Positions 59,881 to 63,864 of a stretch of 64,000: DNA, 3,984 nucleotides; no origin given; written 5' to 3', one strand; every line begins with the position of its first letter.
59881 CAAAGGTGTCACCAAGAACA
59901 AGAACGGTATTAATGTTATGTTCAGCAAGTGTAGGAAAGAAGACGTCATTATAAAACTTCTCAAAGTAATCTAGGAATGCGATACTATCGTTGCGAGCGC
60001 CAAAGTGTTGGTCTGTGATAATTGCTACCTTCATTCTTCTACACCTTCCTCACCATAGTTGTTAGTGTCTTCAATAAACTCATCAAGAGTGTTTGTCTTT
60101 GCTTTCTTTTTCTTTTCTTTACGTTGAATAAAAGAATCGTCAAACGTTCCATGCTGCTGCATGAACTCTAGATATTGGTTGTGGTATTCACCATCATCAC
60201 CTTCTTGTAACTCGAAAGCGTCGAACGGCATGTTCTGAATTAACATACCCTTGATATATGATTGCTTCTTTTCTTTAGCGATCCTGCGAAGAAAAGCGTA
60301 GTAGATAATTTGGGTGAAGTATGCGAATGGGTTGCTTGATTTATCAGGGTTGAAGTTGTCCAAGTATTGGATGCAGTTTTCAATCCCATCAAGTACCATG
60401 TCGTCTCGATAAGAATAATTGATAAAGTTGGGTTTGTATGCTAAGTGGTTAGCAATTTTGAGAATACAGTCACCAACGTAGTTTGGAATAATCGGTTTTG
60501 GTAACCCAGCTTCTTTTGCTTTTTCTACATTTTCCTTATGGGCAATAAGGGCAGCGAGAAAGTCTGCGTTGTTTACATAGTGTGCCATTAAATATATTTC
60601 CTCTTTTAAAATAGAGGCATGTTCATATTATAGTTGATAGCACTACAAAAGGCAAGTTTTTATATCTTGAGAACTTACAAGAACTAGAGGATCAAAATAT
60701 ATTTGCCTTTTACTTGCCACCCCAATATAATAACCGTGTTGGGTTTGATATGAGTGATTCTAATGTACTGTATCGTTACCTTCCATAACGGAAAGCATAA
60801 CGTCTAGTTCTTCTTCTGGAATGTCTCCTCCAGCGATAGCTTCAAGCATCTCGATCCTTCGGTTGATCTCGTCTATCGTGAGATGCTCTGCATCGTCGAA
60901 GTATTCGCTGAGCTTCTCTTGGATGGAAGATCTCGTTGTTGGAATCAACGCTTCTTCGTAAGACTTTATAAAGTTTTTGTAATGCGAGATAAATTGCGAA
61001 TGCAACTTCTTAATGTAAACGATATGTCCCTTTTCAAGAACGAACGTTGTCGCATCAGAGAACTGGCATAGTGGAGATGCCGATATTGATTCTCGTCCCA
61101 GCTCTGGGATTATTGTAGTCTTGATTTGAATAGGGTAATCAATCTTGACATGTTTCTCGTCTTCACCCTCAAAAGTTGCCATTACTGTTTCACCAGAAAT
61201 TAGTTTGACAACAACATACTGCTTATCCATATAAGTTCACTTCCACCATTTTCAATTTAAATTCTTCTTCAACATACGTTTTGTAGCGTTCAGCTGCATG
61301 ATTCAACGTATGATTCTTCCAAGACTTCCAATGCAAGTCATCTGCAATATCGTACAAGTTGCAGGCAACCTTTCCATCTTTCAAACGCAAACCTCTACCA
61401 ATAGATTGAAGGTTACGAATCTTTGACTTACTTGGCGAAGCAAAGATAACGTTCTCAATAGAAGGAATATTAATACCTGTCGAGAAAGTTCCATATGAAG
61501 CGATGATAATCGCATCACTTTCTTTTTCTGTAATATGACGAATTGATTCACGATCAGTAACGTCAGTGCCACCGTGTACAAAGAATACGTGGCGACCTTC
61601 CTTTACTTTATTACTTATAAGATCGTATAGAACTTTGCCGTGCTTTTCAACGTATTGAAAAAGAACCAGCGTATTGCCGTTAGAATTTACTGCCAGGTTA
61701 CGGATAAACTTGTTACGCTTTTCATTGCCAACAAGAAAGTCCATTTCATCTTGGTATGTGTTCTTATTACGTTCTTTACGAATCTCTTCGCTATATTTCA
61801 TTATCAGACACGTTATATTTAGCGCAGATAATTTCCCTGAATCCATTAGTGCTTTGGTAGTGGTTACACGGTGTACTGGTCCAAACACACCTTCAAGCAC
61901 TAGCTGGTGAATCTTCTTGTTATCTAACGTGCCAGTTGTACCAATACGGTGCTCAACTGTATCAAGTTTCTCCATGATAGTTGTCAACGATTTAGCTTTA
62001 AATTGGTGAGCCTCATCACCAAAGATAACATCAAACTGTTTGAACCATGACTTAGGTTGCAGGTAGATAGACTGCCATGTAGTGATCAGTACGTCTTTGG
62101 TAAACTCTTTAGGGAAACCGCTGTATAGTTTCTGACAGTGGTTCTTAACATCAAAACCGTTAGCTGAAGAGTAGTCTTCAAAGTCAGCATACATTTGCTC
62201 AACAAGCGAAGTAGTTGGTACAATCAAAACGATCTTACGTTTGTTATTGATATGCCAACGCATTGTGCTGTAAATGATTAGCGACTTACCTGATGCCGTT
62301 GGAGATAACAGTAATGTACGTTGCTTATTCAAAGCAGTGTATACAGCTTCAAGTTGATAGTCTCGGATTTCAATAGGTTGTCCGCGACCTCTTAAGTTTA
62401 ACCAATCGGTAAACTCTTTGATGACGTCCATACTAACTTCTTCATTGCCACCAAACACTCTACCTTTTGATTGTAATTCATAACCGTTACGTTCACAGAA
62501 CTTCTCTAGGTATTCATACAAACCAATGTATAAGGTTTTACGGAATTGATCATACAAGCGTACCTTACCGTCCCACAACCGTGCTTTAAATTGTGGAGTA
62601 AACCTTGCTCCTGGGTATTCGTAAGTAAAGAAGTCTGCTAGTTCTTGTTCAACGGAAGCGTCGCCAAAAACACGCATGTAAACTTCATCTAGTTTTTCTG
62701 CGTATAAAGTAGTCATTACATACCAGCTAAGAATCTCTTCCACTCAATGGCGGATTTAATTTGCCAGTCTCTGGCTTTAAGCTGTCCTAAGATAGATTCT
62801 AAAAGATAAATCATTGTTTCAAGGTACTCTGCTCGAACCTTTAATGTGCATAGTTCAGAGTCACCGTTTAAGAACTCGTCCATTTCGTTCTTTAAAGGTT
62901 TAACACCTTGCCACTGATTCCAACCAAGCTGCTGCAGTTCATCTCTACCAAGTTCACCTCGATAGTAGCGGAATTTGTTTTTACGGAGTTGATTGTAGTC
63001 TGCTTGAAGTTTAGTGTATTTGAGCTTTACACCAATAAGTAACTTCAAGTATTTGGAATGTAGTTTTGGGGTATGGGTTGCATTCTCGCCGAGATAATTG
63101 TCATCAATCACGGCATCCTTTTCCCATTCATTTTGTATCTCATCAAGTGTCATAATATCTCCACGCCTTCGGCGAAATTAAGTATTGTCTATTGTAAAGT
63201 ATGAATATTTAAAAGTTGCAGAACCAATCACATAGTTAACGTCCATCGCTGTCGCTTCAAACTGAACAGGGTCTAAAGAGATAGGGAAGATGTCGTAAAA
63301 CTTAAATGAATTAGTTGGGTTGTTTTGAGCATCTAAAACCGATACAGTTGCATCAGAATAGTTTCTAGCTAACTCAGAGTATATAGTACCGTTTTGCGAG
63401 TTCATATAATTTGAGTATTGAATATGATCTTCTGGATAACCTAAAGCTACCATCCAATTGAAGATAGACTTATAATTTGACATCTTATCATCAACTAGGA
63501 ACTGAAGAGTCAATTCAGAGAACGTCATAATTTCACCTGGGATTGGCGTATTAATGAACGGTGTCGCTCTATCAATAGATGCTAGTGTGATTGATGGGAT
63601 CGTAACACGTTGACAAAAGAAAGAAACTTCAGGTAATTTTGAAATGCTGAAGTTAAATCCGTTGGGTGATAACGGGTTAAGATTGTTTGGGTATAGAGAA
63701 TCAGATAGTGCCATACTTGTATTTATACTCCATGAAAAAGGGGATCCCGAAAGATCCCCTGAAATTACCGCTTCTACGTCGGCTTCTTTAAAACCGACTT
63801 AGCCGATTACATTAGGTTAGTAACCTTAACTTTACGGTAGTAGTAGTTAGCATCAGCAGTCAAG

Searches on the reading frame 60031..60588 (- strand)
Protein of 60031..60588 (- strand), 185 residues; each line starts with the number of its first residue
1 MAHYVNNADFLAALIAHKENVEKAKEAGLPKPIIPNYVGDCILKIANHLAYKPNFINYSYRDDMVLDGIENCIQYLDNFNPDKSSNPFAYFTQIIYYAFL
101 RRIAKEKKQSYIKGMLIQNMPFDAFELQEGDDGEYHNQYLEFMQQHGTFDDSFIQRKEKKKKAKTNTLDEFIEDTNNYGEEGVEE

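Call 43: search_protein_families(library=pfam, max_evalue=0.01, proteins=[window:60031-60588:-])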
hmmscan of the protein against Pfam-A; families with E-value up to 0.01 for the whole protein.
window:60031-60588:- (185 aa): 1 family
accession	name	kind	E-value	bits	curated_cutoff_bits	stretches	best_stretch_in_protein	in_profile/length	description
PF04542.20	Sigma70_r2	-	0.0078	16.4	24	0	57-108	19-70/71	Sigma-70 region 2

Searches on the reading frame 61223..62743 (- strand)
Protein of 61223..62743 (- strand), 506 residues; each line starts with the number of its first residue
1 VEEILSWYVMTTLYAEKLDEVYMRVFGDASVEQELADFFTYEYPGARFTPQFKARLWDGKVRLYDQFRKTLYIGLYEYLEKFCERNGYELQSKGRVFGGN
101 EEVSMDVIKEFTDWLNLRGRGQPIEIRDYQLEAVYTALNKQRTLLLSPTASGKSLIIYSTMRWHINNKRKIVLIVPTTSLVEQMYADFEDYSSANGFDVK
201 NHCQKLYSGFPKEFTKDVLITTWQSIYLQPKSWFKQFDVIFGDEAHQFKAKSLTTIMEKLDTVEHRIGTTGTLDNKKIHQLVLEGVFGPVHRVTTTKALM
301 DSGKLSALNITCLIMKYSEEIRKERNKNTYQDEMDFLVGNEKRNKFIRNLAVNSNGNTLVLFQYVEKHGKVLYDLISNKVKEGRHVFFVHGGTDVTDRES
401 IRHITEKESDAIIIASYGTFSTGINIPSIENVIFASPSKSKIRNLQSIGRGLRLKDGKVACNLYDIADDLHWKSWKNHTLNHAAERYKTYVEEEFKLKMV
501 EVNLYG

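Call 43: search_protein_families(library=pfam, max_evalue=0.01, proteins=[window:61223-62743:-])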
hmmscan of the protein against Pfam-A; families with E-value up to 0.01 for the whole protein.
window:61223-62743:- (506 aa): 6 families
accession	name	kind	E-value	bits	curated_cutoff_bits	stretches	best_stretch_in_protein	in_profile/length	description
PF04851.21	ResIII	-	4.8e-20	72.5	22.5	1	124-273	2-162/164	Type III restriction enzyme, res subunit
PF00270.35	DEAD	-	2.6e-15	57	26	1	128-279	2-165/167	DEAD/DEAH box helicase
PF21241.2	UvsW_N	-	1.2e-12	48.5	25.3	1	23-90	12-78/81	DNA helicase UvsW, N-terminal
PF00271.37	Helicase_C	-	1.4e-10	41.8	23.5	1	342-454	2-109/110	Helicase conserved C-terminal domain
PF18766.7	SWI2_SNF2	-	1.1e-06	28.9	26.7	1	148-302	26-183/221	SWI2/SNF2 ATPase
PF13307.12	Helicase_C_2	-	0.0011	19.4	25.3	0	348-427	2-81/170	Helicase C-terminal domain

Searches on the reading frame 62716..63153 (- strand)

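Call 43: search_protein_families(library=pfam, max_evalue=0.01, proteins=[window:62716-63153:-])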
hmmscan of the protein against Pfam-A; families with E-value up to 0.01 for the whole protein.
window:62716-63153:- (145 aa): 1 family
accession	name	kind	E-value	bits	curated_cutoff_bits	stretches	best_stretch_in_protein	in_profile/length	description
PF11056.14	UvsY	-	9.2e-27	94.5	22.8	1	9-145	1-128/128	Recombination, repair and ssDNA binding protein UvsY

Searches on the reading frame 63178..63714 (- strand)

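Call 43: search_protein_families(library=pfam, max_evalue=0.01, proteins=[window:63178-63714:-])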
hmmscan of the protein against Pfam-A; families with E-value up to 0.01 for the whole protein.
window:63178-63714:- (178 aa): 1 family
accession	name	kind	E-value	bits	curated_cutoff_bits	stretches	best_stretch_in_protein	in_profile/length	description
PF06841.18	Phage_T4_gp19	-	7e-06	26.3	28.2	1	63-173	48-133/134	T4-like virus tail tube protein gp19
